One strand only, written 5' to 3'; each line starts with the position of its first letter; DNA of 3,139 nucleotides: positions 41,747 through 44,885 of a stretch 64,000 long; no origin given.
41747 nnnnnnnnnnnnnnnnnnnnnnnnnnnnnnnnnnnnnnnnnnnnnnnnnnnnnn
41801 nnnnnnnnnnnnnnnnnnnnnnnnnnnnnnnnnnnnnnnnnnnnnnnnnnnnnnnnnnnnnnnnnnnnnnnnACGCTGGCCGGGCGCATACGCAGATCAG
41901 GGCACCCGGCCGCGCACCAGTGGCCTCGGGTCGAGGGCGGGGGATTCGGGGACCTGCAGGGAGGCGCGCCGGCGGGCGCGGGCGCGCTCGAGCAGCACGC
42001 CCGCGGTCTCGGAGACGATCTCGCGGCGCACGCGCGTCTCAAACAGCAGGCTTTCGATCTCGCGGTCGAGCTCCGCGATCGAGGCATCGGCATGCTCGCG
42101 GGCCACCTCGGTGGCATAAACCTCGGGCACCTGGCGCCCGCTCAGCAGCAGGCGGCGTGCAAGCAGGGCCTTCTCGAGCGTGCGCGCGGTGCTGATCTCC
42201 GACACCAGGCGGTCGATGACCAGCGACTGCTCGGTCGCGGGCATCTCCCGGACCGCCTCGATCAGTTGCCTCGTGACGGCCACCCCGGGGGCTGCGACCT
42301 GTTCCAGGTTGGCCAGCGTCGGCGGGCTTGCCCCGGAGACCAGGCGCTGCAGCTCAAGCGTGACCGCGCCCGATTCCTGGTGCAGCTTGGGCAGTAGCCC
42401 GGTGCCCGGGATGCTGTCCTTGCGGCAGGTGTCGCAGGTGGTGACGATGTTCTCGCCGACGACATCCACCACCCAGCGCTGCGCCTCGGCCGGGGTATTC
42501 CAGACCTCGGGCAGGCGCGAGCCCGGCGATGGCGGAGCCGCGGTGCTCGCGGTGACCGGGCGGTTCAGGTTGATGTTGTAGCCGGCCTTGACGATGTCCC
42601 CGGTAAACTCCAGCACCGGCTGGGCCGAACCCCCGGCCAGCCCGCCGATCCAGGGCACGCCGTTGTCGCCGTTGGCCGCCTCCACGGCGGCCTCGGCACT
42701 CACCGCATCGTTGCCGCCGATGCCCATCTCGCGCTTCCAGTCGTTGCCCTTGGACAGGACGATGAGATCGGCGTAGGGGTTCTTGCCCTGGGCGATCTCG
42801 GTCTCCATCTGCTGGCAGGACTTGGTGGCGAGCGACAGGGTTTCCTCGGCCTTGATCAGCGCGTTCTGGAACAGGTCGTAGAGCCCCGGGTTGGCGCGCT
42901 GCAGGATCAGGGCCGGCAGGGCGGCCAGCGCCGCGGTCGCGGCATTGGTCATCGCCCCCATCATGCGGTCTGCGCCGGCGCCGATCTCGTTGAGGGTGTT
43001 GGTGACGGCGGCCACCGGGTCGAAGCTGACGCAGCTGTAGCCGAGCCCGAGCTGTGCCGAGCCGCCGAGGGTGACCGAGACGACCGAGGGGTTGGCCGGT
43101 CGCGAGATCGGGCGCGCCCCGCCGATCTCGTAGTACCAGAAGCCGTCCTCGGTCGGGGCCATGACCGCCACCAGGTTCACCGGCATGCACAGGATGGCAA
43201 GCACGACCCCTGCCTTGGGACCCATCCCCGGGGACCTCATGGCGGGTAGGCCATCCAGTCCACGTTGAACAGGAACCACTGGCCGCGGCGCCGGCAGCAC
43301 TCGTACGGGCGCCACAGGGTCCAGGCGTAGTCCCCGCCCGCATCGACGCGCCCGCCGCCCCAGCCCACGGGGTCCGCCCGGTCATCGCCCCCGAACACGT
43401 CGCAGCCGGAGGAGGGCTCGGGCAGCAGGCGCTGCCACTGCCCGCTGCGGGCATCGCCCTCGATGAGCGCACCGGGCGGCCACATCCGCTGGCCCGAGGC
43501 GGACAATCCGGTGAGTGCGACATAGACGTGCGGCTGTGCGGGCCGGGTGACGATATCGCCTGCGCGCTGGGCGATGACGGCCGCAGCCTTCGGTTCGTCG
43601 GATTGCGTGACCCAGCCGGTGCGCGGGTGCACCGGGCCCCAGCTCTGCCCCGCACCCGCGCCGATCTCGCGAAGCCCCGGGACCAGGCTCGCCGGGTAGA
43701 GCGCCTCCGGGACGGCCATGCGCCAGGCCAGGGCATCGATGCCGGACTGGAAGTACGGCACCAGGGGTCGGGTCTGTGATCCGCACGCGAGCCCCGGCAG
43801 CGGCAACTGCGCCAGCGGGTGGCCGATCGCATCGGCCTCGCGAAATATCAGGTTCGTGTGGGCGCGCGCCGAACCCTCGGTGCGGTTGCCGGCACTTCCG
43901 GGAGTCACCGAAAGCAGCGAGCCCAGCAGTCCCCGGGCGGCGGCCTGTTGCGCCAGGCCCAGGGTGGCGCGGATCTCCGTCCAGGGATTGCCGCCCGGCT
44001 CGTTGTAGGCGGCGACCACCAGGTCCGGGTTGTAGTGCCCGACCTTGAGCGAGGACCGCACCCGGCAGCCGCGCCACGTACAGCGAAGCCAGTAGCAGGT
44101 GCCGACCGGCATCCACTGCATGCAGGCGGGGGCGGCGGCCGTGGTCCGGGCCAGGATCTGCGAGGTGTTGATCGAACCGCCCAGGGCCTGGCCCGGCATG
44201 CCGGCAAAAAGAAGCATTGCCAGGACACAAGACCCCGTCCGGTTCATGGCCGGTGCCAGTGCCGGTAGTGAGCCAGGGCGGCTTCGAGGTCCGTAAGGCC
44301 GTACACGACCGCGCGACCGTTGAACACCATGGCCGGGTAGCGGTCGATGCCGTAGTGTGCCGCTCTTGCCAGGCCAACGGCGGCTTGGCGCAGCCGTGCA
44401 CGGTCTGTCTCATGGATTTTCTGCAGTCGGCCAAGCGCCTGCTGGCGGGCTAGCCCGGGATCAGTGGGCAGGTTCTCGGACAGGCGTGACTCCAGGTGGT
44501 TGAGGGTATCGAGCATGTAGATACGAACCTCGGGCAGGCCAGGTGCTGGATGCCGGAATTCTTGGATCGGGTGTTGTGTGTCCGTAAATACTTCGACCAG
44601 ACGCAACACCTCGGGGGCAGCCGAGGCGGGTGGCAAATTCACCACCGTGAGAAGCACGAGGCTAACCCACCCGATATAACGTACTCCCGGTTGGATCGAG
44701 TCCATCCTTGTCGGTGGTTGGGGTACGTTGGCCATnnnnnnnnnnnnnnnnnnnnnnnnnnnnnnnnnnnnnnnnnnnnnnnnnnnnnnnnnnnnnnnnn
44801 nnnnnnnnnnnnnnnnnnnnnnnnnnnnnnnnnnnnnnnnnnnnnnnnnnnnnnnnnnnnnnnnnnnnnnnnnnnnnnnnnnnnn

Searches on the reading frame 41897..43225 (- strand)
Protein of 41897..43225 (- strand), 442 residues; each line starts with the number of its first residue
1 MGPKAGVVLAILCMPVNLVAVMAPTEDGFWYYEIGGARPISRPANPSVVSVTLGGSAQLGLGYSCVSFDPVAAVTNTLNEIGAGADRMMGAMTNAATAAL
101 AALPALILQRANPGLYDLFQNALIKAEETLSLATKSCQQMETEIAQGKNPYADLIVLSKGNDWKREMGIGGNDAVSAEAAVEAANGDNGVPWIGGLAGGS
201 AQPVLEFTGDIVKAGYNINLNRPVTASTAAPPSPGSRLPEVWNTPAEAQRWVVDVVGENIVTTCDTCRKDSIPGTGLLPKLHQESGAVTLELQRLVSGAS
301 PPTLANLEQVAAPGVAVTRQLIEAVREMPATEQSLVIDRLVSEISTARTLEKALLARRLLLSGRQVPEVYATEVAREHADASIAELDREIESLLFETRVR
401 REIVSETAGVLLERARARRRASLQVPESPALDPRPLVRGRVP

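Call 65: search_protein_families(library=ncbifam, proteins=[window:41897-43225:-], max_evalue=0.00001)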
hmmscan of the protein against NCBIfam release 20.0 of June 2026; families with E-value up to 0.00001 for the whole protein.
window:41897-43225:- (442 aa): 1 family
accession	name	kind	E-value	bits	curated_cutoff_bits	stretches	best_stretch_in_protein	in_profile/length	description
TIGR03755.1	conj_TIGR03755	equivalog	1.1e-136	456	270.45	1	30-440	4-417/419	integrating conjugative element protein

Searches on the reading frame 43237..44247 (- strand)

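Call 65: search_protein_families(library=ncbifam, proteins=[window:43237-44247:-], max_evalue=0.00001)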
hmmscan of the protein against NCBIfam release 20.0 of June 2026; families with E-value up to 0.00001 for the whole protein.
window:43237-44247:- (336 aa): 1 family
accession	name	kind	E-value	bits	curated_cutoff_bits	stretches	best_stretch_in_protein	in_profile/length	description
TIGR03756.1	conj_TIGR03756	hypoth_equivalog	2.1e-102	342.5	188.35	1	26-330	1-298/298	TIGR03756 family integrating conjugative element protein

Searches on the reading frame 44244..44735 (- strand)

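Call 65: search_protein_families(library=ncbifam, proteins=[window:44244-44735:-], max_evalue=0.00001)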
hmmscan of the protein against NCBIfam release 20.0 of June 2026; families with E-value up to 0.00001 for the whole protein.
window:44244-44735:- (163 aa): 1 family
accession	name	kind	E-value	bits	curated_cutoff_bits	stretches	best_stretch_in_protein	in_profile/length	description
TIGR03757.1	conj_TIGR03757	hypoth_equivalog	2.2e-29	101.9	73.2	1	47-160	4-112/113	TIGR03757 family integrating conjugative element protein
